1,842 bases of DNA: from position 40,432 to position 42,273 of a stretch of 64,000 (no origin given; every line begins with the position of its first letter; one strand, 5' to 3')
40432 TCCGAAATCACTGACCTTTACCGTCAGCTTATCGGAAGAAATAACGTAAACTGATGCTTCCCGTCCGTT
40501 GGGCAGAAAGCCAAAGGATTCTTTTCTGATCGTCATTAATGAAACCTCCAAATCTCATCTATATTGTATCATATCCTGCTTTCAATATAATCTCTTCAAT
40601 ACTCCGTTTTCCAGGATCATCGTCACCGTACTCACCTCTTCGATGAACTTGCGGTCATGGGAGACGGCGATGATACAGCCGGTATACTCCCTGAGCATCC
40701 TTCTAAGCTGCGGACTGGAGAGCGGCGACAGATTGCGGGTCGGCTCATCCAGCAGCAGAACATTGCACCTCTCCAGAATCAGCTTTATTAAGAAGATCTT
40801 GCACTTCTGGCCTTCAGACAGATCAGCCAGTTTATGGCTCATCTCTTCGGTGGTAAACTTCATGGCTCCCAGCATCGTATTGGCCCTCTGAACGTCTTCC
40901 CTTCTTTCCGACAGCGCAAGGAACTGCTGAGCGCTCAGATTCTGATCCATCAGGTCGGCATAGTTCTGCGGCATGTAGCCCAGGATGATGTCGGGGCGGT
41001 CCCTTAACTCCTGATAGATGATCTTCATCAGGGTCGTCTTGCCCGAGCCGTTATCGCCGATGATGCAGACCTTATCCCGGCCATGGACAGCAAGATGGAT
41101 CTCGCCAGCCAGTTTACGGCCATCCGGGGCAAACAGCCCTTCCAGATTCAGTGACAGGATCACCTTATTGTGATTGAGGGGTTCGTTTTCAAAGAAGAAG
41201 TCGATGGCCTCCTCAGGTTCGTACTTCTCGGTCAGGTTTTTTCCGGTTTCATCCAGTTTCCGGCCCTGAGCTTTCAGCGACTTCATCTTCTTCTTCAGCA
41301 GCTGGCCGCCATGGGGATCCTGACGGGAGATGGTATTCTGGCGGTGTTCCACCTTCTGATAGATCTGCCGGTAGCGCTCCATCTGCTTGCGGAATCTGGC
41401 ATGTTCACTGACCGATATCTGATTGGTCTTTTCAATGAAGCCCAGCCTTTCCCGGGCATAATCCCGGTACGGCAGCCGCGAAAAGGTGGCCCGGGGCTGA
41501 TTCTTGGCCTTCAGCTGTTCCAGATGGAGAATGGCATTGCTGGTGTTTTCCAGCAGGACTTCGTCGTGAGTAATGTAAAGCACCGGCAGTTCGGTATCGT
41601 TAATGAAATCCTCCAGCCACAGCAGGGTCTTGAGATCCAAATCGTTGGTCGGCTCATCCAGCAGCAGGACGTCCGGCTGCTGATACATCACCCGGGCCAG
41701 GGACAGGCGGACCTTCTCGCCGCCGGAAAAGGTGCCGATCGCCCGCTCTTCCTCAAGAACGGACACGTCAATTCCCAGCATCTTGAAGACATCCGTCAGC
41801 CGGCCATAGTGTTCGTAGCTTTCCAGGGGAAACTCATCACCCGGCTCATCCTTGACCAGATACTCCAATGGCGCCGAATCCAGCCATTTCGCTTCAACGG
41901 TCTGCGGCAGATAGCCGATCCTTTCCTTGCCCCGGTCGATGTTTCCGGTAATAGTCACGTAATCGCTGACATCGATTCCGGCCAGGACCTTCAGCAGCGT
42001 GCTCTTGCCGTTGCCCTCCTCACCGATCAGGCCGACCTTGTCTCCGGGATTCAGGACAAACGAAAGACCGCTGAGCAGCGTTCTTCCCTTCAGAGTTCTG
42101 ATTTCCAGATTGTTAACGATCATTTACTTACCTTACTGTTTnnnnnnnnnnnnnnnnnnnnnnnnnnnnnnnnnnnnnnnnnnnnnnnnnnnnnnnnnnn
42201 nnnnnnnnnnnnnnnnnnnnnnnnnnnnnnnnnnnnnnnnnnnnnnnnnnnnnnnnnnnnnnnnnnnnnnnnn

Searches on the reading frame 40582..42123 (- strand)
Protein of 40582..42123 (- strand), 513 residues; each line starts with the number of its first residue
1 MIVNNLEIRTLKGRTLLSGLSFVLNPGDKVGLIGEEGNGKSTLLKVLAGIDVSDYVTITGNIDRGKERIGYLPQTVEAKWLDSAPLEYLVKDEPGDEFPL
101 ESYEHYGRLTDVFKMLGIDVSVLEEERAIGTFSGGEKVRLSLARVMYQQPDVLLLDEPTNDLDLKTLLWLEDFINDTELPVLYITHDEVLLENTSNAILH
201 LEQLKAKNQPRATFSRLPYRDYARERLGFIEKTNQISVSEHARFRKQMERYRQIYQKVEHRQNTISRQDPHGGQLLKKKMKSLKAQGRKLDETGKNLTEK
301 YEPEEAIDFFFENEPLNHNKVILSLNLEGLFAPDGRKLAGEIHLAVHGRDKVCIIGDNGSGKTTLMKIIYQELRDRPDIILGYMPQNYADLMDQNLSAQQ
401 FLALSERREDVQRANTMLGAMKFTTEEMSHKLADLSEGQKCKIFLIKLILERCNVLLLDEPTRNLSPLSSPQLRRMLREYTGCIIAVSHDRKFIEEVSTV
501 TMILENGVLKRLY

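Call 3: search_protein_families(library=pfam, proteins=[window:40582-42123:-], max_evalue=0.01)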
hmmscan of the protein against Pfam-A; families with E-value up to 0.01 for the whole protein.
window:40582-42123:- (513 aa): 31 families (the best 25 are shown)
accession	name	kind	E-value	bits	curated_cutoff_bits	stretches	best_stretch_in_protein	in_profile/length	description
PF00005.33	ABC_tran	-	9.6e-41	140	25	2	17-160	1-137/137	ABC transporter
PF13304.12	AAA_21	-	2.4e-13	51.3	27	2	432-490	235-299/304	AAA domain, putative AbiEii toxin, Type IV TA system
PF13401.12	AAA_22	-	9.4e-07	29.6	27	1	352-460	8-92/130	AAA domain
PF02463.25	SMC_N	-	1.5e-06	28.2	40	0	351-369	26-44/220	RecF/RecN/SMC N terminal domain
PF13555.12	AAA_29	-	1.9e-06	28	27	0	346-366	19-39/61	P-loop containing region of AAA domain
PF05729.18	NACHT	-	9.1e-06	26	26.7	1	351-375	2-26/167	NACHT domain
PF13191.12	AAA_16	-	1.5e-05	26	32.6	0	350-406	25-88/167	AAA ATPase domain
PF08477.19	Roc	-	7.6e-05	23.4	27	0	351-371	1-21/119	Ras of Complex, Roc, domain of DAPkinase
PF02367.23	TsaE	-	0.0001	22.7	26.6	0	337-374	9-46/128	Threonylcarbamoyl adenosine biosynthesis protein TsaE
PF25199.1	nSTAND_NTPase5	-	0.00013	22.3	34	0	348-393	40-85/145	Novel STAND NTPase 5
PF00004.35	AAA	-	0.00017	22.5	21.2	0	352-374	1-23/131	ATPase family associated with various cellular activities (AAA)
PF13521.12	AAA_28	-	0.00017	22.3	27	0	351-414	1-66/164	AAA domain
PF20720.3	nSTAND3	-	0.00022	21.4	27.2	0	351-376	19-44/155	Novel STAND NTPase 3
PF03193.22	RsgA_GTPase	-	0.00027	21.3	30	0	28-66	107-145/174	RsgA GTPase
PF03266.21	NTPase_1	-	0.00036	20.9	23.9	0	351-460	1-103/168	NTPase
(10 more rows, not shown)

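Call 4: search_protein_families(library=ncbifam, proteins=[window:40582-42123:-], max_evalue=0.01)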
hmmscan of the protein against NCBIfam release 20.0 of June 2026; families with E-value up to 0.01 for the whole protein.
window:40582-42123:- (513 aa): 198 families (the best 25 are shown)
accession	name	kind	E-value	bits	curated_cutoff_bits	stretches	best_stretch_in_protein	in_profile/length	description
NF000355.4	ribo_prot_ABC_F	equivalog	1e-87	295.1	380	1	10-502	11-497/499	ribosomal protection-like ABC-F family protein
NF000170.2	ABCF_Vga_all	exception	3.2e-61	207.4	725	2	257-509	208-458/521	Vga family ABC-F type ribosomal protection protein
NF000171.1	ABCF_producer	exception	4.2e-61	207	800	4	114-268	146-290/541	TlrC/CarA/OleB/SrmB family ABC-F type ribosomal protection protein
NF000168.2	ABCF_Msr_all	exception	2e-55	188.3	680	2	226-510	193-484/487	Msr family ABC-F type ribosomal protection protein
NF011646.0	PRK15064.1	equivalog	2.5e-55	187.9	762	2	115-503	139-507/530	ABC-F family ATPase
NF008775.0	PRK11819.1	equivalog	9.5e-54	182.9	599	2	124-504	156-515/556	energy-dependent translational throttle protein EttA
TIGR03719.1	ABC_ABC_ChvD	subfamily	1.8e-53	182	806.75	3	124-375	154-375/552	energy-dependent translational throttle protein EttA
NF000169.2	ABCF_Sal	exception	2.1e-52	178.5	725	1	12-506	12-503/542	Sal family ABC-F type ribosomal protection protein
NF000166.1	ABCF_CarA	exception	1.3e-49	168.8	1050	4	115-268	157-300/556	ABC-F type ribosomal protection protein Car(A)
NF043038.1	ABCF_CplR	exception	6.9e-49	167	780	2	238-509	209-474/544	ABC-F type ribosomal protection protein CplR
NF050005.1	ABC_ATPase_Uup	equivalog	5.3e-47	160.4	900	2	123-507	148-514/636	ATP-binding cassette ATPase Uup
NF045691.1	ABCF_VgaF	exception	1.3e-44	152.6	975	3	255-509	198-457/459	ABC-F type ribosomal protection protein Vga(F)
NF007921.0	PRK10636.1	equivalog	3.8e-44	151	917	2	114-496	134-492/638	ABC transporter ATP-binding protein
NF008358.0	PRK11147.1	equivalog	3.4e-42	144.5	936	2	108-507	138-514/635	ABC transporter ATP-binding protein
NF040873.1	AztA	equivalog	2.4e-39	134.9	220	2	12-195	3-186/191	zinc ABC transporter ATP-binding protein AztA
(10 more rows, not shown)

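Call 5: search_protein_families(library=padloc, proteins=[window:40582-42123:-], max_evalue=0.01)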
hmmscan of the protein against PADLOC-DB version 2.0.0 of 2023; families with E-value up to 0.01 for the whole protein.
window:40582-42123:- (513 aa): 35 families (the best 25 are shown)
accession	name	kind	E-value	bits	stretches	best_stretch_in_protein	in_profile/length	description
PDLC04135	mad3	-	3.4e-35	120.3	3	124-202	256-338/374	mads_3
PDLC02980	AriA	-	5.7e-15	54.1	2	432-491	235-300/304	-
PDLC02914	ATPase-Toprim_I-B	-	1.2e-09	36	1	351-369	27-45/443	-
PDLC04140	mad8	-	4.2e-09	34.4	1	334-467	12-206/314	mads_8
PDLC04213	HEC-02A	-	7.5e-09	33.6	1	354-377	28-51/337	-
PDLC04164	AriA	-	9.6e-08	29.9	1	350-374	28-52/253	-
PDLC04214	HEC-02A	-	1.1e-07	29.4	1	354-396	27-69/338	-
PDLC00274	PtuA1|PtuA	-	5.2e-07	27.3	1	350-375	35-60/438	AAA ATPase domain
PDLC00269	PtuA1|PtuA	-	4.1e-06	24.3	1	353-375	36-58/446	AAA ATPase domain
PDLC02915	ATPase-Toprim_I-B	-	4.9e-06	23.6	1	349-376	22-52/623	-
PDLC00304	PtuA1|PtuA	-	1.3e-05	22.6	1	353-422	43-113/444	AAA ATPase domain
PDLC02335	AbiLi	-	1.4e-05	22.3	0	351-369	78-96/326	AbiLi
PDLC04146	HEC-02B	-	2.6e-05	21.4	1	353-433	26-108/344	-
PDLC00290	PtuA1|PtuA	-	4.6e-05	21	1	343-430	18-102/414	AAA ATPase domain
PDLC04734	PDC-M62A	-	0.00012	19.2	1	353-384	64-98/597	-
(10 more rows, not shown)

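Call 14: find_homologous_proteins(query=window:40582-42123:-, max_evalue=1e-30)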
Query window:40582-42123:- (513 aa): 7763 proteins with E <= 1e-30 among 8000 candidates; the best 120 are listed.
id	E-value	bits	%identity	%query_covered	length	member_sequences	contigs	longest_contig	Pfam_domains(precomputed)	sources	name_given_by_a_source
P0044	0.0e+0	1142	100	100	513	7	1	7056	PF00005.34,PF13304.13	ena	-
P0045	3.8e-192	658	57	99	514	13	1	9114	PF01926.30,PF03266.22,PF08477.20,PF13555.13,PF13401.13,PF03193.23,PF13304.13,PF00005.34,PF12775.14,PF05729.19,PF02367.24,PF25199.2,PF20720.4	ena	-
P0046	8.5e-190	650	58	99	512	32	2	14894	PF00005.34,PF13175.13,PF13476.13,PF05729.19,PF13521.13,PF13555.13,PF13401.13,PF13238.13,PF02463.26,PF13304.13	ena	-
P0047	1.6e-189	649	57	100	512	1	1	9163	PF01926.30,PF08477.20,PF13555.13,PF13401.13,PF03193.23,PF10662.16,PF13238.13,PF13304.13,PF00005.34,PF05729.19,PF13521.13,PF02463.26,PF25199.2,PF20720.4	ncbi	-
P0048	3.3e-189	648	57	99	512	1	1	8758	PF00005.34,PF05729.19,PF02367.24,PF13521.13,PF13555.13,PF13401.13,PF13238.13,PF25199.2,PF13304.13,PF20720.4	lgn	-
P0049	4.3e-185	634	57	97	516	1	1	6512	PF00005.34,PF08477.20,PF00006.32,PF05729.19,PF13555.13,PF00004.36,PF13401.13,PF03193.23,PF02463.26,PF13304.13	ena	-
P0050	2.2e-182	625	58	97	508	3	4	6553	PF00005.34,PF13555.13,PF13401.13,PF02463.26,PF13304.13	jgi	jgi:ATPase subunit of ABC transporter with duplicated ATPase domains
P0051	5.5e-180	618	57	98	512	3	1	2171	PF00005.34,PF13476.13,PF13555.13,PF13401.13,PF02463.26,PF13304.13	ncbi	-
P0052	8.8e-180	617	58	97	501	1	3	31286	PF03266.22,PF00005.34,PF13555.13,PF13401.13,PF02463.26,PF25199.2,PF13304.13,PF20720.4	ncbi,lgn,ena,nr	ncbi:MAG: ABC-F family ATP-binding cassette domain-containing protein [Erysipelotrichaceae bacterium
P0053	2.2e-179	616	55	99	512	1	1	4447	PF03266.22,PF00005.34,PF13476.13,PF13555.13,PF13401.13,PF02463.26,PF13304.13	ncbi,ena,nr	ncbi:MAG: ABC-F family ATP-binding cassette domain-containing protein [Erysipelotrichaceae bacterium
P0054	2.4e-178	612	55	100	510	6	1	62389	PF00005.34,PF13476.13,PF05729.19,PF13521.13,PF13555.13,PF13401.13,PF03193.23,PF02463.26,PF25199.2,PF13304.13,PF20720.4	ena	-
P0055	2.2e-176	606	57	99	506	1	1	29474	PF00005.34,PF13555.13,PF13401.13,PF02463.26,PF25199.2,PF13304.13,PF13191.13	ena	-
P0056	8.7e-175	600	54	100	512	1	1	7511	PF00005.34,PF13175.13,PF08477.20,PF00503.27,PF13555.13,PF13401.13,PF03193.23,PF02463.26,PF25199.2,PF13304.13,PF20720.4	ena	-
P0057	2.0e-173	596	57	99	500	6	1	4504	PF19263.6,PF00005.34,PF13175.13,PF13555.13,PF13401.13,PF02463.26,PF25199.2,PF13304.13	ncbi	-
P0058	3.5e-173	595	55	99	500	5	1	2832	PF08477.20,PF13555.13,PF00004.36,PF13401.13,PF03193.23,PF13304.13,PF00005.34,PF12775.14,PF02367.24,PF13521.13,PF02463.26,PF20720.4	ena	-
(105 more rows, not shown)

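Call 15: find_encoding_contigs(protein=P0044, flank=8000, max_places=4)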
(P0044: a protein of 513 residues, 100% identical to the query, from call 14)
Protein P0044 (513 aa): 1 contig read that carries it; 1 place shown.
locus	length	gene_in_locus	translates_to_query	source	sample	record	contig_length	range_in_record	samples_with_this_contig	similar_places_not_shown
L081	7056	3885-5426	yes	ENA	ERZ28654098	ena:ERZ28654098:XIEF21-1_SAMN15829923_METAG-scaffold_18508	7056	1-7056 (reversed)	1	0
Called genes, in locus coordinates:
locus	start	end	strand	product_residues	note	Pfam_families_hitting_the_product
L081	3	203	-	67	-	?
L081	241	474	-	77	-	PF03840:SecG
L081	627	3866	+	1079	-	PF13174:TPR_6 (faint), PF13181:TPR_8 (faint), PF13176:TPR_7 (faint), PF07719:TPR_2 (faint), PF00515:TPR_1 (faint), PF13374:TPR_10 (faint), PF17874:TPR_MalT (weak), PF13424:TPR_12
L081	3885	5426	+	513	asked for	PF00005:ABC_tran, PF13304:AAA_21 (faint), PF00005:ABC_tran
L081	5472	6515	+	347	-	PF01263:Aldose_epim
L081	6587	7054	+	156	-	?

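Call 16: find_encoding_contigs(protein=P0054, flank=8000, max_places=3)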
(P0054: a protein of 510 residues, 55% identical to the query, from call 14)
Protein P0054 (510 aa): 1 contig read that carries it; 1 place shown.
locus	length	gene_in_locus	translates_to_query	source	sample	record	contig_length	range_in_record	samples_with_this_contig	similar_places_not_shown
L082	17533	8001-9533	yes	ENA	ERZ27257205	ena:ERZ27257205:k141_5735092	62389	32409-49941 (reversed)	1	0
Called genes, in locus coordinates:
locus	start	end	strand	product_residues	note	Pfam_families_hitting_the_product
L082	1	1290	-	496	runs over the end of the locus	PF08903:DUF1846, PF20921:DUF1846_C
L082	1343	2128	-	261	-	PF05116:S6PP (faint), PF08282:Hydrolase_3, PF00702:Hydrolase (weak)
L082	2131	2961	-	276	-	-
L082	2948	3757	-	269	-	PF21302:Zn_ribbon_RlmA, PF13489:Methyltransf_23 (weak), PF13649:Methyltransf_25 (weak), PF08241:Methyltransf_11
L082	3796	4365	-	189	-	PF02357:NusG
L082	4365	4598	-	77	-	PF00584:SecE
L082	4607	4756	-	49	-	PF00471:Ribosomal_L33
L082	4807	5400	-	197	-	PF04542:Sigma70_r2, PF08281:Sigma70_r4_2 (weak)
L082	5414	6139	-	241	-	PF08032:SpoU_sub_bind, PF00588:SpoU_methylase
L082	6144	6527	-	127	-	PF00636:Ribonuclease_3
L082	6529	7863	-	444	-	PF01406:tRNA-synt_1e, PF01921:tRNA-synt_1f (faint), PF09334:tRNA-synt_1g (faint), PF00133:tRNA-synt_1 (weak), PF09190:DALR_2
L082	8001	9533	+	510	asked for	PF02463:SMC_N (faint), PF03193:RsgA_GTPase (faint), PF13555:AAA_29 (faint), PF00005:ABC_tran, PF05729:NACHT (faint), PF13304:AAA_21 (faint), PF13401:AAA_22 (faint), PF00005:ABC_tran, +4 more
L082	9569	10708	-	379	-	PF01979:Amidohydro_1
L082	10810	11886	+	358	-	PF04055:Radical_SAM, PF13186:SPASM (weak)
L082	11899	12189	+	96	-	PF17032:Zn_ribbon_15 (weak), PF12773:DZR (weak), PF13240:Zn_Ribbon_1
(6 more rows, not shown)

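Call 17: find_encoding_contigs(protein=P0046, flank=8000, max_places=3)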
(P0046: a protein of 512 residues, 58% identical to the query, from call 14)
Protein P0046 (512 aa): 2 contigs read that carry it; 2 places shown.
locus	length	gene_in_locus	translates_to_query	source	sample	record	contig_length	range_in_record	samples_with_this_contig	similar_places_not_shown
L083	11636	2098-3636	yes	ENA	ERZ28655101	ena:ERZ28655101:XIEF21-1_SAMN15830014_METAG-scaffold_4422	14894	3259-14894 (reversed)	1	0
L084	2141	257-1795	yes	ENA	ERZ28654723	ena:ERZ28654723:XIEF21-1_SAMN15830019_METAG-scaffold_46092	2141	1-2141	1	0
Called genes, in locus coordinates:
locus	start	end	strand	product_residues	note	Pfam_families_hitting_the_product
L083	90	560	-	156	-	PF00160:Pro_isomerase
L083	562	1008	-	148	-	PF01668:SmpB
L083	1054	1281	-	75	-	PF03840:SecG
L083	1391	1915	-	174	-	PF12822:ECF_trnsprt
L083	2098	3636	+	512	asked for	PF02463:SMC_N (faint), PF13175:AAA_15 (faint), PF13476:AAA_23 (faint), PF00005:ABC_tran, PF05729:NACHT (faint), PF13238:AAA_18 (faint), PF13304:AAA_21 (faint), PF00005:ABC_tran, +3 more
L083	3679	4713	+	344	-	PF01263:Aldose_epim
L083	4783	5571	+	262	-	PF14471:DUF4428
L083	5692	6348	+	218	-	-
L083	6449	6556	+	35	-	-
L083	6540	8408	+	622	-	PF13292:DXP_synthase_N, PF00456:Transketolase_N (faint), PF02775:TPP_enzyme_C (faint), PF02779:Transket_pyr, PF02780:Transketolase_C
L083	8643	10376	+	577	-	PF02690:Na_Pi_cotrans, PF01895:PhoU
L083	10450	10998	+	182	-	PF04011:LemA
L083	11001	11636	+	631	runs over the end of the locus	PF09972:DUF2207, PF20990:DUF2207_C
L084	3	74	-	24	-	?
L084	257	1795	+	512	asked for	PF02463:SMC_N (faint), PF13175:AAA_15 (faint), PF13476:AAA_23 (faint), PF00005:ABC_tran, PF05729:NACHT (faint), PF13238:AAA_18 (faint), PF13304:AAA_21 (faint), PF00005:ABC_tran, +3 more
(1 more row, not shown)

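Call 19: find_related_loci(query=window:40582-42123:-, collection=metagenome_contigs, flank=6000)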
Query window:40582-42123:- (513 aa) in metagenome_contigs; peptide patterns used: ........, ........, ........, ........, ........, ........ (x = any residue, [..] = any of these).
137 stretches matched a pattern; 27 encode a relative of the query (tblastn E <= 1e-3); 27 distinct loci.
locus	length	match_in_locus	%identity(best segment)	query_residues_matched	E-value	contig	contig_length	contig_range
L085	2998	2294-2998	93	1-505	2e-149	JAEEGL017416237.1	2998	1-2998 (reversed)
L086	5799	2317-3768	46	15-506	3e-134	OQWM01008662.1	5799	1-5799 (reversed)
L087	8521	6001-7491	45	3-510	6e-130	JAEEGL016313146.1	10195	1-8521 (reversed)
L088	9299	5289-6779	43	3-510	7e-126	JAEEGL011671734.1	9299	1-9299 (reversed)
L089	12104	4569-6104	44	3-513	4e-125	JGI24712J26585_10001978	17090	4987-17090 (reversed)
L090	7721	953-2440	45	14-508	5e-123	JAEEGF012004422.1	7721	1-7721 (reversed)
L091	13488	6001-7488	44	14-508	2e-120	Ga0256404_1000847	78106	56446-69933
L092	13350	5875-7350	43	3-505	7e-119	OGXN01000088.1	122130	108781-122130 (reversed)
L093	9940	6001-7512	42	1-506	1e-118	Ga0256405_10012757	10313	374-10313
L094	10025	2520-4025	44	14-508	9e-117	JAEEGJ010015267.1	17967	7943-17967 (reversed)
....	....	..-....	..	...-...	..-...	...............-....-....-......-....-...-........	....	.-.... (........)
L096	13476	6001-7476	44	7-510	9e-116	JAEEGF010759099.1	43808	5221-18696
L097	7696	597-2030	43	11-505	4e-115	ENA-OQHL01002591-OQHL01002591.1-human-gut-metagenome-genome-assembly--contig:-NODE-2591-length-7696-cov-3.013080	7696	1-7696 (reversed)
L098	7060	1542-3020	43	3-506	3e-113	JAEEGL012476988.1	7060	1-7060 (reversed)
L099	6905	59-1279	43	106-512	6e-109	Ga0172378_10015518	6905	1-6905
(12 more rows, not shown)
